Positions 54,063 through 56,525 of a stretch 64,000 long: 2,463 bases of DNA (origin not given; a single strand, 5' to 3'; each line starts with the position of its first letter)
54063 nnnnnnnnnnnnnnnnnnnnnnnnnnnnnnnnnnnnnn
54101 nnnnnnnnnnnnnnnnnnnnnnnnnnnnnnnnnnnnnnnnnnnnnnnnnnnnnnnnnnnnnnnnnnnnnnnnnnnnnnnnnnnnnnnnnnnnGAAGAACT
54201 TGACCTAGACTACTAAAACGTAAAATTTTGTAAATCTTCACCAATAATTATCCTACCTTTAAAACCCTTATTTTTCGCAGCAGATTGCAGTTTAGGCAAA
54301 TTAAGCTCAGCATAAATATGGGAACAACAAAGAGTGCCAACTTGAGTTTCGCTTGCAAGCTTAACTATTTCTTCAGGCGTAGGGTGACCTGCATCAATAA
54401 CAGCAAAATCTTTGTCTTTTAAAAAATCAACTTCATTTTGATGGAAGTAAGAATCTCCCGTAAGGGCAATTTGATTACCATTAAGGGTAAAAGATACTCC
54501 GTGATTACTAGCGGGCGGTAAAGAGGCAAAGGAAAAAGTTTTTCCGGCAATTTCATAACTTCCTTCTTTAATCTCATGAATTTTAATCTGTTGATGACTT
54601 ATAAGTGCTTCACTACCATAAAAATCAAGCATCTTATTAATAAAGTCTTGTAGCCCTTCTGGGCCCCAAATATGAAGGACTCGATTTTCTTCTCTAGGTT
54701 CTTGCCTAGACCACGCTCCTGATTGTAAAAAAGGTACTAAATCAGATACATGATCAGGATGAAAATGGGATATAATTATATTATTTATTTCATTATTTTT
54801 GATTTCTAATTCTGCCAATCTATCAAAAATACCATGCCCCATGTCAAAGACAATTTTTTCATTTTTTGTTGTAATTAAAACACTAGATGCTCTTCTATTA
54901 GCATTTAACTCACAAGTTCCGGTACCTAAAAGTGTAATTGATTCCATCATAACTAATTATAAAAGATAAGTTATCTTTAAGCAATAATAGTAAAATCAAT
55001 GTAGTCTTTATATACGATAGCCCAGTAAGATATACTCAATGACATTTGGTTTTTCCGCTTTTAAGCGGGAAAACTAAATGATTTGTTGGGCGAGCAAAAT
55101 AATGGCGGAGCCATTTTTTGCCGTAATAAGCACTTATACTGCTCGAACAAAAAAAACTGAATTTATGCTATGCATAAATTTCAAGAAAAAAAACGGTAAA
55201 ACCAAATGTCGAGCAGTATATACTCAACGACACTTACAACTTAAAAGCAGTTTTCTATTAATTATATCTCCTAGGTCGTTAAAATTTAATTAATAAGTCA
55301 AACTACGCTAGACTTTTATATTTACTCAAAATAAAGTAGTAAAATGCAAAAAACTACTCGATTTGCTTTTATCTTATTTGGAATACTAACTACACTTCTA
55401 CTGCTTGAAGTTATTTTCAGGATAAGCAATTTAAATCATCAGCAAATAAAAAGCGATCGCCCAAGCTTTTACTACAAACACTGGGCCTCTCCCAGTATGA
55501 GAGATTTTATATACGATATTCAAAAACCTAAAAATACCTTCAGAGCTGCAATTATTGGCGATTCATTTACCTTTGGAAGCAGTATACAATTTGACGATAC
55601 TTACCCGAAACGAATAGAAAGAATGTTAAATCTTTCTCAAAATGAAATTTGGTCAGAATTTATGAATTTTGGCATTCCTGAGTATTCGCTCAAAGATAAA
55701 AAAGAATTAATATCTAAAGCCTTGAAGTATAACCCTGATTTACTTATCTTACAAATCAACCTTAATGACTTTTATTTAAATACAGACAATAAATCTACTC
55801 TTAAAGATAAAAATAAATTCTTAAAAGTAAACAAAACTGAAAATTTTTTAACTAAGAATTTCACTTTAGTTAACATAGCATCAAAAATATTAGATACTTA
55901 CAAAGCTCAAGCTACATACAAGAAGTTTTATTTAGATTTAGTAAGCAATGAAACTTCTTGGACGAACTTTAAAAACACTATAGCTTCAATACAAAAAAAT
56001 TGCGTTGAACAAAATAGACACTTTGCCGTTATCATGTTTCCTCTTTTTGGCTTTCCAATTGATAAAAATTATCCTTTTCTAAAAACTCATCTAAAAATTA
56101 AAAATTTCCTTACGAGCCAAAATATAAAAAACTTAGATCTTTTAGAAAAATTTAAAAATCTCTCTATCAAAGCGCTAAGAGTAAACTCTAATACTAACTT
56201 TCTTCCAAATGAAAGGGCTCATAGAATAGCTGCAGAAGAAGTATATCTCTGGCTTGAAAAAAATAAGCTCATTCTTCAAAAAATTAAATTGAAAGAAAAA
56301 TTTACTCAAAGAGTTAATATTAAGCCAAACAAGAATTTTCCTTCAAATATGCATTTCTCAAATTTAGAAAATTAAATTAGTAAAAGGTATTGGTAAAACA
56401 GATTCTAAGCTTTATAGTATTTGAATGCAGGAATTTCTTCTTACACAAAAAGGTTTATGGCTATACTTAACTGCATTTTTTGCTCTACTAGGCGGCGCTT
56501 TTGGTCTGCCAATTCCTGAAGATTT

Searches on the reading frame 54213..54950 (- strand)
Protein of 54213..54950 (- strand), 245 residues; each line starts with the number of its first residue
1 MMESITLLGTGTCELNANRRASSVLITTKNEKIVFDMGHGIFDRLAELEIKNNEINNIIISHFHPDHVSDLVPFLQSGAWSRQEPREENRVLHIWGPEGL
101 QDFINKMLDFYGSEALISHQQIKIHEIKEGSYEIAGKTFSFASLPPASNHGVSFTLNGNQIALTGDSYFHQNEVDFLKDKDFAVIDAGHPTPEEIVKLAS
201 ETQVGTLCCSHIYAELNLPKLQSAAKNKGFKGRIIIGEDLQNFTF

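Call 36: search_protein_families(library=pfam, proteins=[window:54213-54950:-], max_evalue=0.001)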
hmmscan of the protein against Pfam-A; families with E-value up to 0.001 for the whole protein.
window:54213-54950:- (245 aa): 2 families
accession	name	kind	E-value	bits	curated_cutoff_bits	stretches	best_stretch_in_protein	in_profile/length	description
PF00753.33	Lactamase_B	-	5.3e-12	46.5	22.7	1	21-175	6-158/196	Metallo-beta-lactamase superfamily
PF12706.13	Lactamase_B_2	-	7.5e-11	42.4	27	1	33-212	3-200/200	Beta-lactamase superfamily domain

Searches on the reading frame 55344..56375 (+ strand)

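Call 36: search_protein_families(library=pfam, proteins=[window:55344-56375:+], max_evalue=0.001)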
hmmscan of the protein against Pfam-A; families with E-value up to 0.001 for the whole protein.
window:55344-56375:+ (343 aa): 1 family
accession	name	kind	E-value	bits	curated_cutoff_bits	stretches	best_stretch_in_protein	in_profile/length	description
PF13472.12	Lipase_GDSL_2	-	7.2e-06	27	32.9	1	71-174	2-88/178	GDSL-like Lipase/Acylhydrolase family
